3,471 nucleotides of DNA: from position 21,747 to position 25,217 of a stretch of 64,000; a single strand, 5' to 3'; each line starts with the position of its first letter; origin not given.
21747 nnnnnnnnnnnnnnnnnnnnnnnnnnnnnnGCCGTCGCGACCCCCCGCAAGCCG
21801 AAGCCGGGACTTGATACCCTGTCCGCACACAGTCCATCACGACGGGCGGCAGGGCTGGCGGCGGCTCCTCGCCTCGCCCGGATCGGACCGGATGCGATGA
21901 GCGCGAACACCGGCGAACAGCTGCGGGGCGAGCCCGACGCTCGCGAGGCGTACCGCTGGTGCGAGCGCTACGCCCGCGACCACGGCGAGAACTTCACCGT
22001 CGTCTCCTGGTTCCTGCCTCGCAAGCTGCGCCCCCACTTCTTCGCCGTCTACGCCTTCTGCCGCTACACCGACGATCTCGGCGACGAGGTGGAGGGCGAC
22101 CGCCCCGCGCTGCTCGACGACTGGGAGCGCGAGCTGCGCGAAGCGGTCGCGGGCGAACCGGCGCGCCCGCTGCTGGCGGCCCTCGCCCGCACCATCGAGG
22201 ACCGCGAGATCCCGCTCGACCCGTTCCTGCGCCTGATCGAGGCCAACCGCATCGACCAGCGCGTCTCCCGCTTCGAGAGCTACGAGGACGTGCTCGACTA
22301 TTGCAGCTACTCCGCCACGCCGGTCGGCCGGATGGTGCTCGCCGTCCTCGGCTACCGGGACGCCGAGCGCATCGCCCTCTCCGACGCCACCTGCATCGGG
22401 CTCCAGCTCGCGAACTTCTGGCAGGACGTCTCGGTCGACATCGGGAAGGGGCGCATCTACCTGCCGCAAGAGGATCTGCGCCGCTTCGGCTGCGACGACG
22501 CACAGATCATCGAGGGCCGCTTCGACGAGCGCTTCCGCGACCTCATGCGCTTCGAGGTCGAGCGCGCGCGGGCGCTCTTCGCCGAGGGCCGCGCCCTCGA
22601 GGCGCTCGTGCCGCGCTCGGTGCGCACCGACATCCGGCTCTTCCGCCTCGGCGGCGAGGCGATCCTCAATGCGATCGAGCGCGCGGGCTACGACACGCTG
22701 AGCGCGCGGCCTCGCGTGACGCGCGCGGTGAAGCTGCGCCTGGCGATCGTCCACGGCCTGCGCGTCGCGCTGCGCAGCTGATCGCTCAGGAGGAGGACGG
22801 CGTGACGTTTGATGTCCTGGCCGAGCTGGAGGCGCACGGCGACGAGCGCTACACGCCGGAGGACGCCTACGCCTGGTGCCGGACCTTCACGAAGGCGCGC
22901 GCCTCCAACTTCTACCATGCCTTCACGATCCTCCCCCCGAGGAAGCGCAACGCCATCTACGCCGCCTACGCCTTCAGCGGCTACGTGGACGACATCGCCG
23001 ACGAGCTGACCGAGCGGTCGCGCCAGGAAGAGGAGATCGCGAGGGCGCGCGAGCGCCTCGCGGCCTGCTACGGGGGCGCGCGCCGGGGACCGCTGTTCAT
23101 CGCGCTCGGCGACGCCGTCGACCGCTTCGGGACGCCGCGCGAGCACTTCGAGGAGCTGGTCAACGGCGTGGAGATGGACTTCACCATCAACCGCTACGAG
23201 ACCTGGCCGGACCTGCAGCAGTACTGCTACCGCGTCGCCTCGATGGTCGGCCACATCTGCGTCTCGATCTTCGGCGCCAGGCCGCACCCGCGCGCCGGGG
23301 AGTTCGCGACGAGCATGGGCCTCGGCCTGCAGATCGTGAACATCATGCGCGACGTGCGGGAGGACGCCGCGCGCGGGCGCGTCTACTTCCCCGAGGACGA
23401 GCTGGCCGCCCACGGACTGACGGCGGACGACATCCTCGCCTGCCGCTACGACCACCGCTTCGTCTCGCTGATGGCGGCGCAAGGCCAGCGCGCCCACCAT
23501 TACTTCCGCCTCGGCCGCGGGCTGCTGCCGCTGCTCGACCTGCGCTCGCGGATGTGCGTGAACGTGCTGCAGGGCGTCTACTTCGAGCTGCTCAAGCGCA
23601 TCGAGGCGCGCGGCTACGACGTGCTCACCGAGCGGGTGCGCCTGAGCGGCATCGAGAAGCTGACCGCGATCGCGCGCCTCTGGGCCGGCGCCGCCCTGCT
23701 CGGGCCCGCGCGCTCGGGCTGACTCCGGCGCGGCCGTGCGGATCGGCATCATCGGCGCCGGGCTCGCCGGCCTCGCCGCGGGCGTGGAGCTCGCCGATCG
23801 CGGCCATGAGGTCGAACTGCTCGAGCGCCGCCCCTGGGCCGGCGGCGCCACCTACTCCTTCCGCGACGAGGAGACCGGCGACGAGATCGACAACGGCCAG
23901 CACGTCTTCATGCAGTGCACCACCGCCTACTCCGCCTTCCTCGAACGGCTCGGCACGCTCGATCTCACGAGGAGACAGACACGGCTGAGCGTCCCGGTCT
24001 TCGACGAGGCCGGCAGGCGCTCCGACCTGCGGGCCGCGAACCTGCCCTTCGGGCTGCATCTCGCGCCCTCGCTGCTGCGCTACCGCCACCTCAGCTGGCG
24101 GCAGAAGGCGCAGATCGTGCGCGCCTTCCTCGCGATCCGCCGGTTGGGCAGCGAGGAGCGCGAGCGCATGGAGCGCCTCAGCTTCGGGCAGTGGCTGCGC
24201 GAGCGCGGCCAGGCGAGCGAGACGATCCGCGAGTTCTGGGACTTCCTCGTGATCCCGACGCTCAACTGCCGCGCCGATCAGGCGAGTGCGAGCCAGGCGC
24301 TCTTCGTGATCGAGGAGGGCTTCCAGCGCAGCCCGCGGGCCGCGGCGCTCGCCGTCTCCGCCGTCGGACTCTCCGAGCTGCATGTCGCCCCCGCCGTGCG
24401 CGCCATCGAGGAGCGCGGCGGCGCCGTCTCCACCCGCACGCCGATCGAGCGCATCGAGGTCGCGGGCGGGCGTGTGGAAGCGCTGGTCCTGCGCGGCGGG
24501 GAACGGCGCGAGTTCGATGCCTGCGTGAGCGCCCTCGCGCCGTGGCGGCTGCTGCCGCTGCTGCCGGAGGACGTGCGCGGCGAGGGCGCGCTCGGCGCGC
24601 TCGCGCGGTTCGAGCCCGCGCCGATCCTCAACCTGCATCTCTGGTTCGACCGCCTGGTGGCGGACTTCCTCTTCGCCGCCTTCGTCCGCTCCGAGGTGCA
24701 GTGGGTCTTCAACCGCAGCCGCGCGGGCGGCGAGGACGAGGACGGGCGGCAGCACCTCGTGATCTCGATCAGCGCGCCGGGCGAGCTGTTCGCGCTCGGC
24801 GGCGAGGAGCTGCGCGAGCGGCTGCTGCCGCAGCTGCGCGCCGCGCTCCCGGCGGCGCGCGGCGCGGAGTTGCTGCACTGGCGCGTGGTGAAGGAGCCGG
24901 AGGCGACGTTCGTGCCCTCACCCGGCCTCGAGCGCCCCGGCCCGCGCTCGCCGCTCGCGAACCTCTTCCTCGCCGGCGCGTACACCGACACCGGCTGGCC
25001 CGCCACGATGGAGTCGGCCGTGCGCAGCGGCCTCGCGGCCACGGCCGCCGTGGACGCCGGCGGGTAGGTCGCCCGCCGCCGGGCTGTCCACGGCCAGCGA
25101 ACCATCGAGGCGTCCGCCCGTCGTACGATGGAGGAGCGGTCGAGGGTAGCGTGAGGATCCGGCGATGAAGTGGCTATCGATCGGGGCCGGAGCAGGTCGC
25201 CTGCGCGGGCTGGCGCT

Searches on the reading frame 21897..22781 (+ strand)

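Call 68: search_protein_families(library=pfam, proteins=[window:21897-22781:+], max_evalue=0.001)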
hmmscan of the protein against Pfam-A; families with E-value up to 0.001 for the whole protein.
window:21897-22781:+ (294 aa): 1 family
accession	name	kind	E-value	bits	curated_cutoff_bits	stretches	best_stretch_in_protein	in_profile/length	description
PF00494.24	SQS_PSY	-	3.4e-70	237.2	26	1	27-276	2-261/263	Squalene/phytoene synthase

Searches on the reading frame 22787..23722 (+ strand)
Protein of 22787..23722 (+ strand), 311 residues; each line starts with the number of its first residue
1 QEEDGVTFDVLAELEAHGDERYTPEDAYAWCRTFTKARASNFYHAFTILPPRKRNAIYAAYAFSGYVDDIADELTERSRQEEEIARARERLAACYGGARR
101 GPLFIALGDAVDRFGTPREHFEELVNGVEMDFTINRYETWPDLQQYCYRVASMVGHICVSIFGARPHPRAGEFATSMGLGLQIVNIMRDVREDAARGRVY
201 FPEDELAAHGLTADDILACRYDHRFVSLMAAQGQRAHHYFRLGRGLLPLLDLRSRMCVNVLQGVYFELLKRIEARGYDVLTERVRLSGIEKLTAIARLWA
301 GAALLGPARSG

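Call 68: search_protein_families(library=pfam, proteins=[window:22787-23722:+], max_evalue=0.001)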
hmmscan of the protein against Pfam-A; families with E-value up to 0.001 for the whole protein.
window:22787-23722:+ (311 aa): 1 family
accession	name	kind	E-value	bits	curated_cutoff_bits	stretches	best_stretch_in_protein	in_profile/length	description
PF00494.24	SQS_PSY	-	2.6e-72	244.1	26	1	36-288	2-261/263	Squalene/phytoene synthase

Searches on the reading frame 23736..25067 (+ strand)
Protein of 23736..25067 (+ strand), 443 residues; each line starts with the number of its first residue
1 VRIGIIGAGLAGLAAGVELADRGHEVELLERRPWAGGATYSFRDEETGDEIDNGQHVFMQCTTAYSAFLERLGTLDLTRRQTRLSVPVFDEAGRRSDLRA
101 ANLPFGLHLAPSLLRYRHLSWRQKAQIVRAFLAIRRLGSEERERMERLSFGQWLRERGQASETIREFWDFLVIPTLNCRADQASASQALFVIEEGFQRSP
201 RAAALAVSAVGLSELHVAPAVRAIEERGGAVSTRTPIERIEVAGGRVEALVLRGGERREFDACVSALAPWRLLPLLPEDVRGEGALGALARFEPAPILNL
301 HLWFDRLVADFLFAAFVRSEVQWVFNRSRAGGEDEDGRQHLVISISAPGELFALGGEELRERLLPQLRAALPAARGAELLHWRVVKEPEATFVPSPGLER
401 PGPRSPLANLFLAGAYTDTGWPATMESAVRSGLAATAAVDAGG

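Call 68: search_protein_families(library=pfam, proteins=[window:23736-25067:+], max_evalue=0.001)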
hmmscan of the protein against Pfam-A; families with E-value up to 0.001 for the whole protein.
window:23736-25067:+ (443 aa): 6 families
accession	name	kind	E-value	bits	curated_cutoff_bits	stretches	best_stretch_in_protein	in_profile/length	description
PF01593.30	Amino_oxidase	-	7.2e-43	147.9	19.8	1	10-439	1-442/443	Flavin containing amine oxidoreductase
PF13450.12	NAD_binding_8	-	4.5e-13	49.7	21.9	1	5-71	1-67/68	NAD(P)-binding Rossmann-like domain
PF01266.30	DAO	-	6.3e-13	49.4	27.9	2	3-39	2-39/353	FAD dependent oxidoreductase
PF12831.13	FAD_oxidored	-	1.4e-05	25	27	1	5-39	4-38/416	FAD dependent oxidoreductase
PF00890.30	FAD_binding_2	-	6.5e-05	22.7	20.4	1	5-39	4-38/414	FAD binding domain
PF01494.25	FAD_binding_3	-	0.00071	19.3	22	0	3-34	4-35/349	FAD binding domain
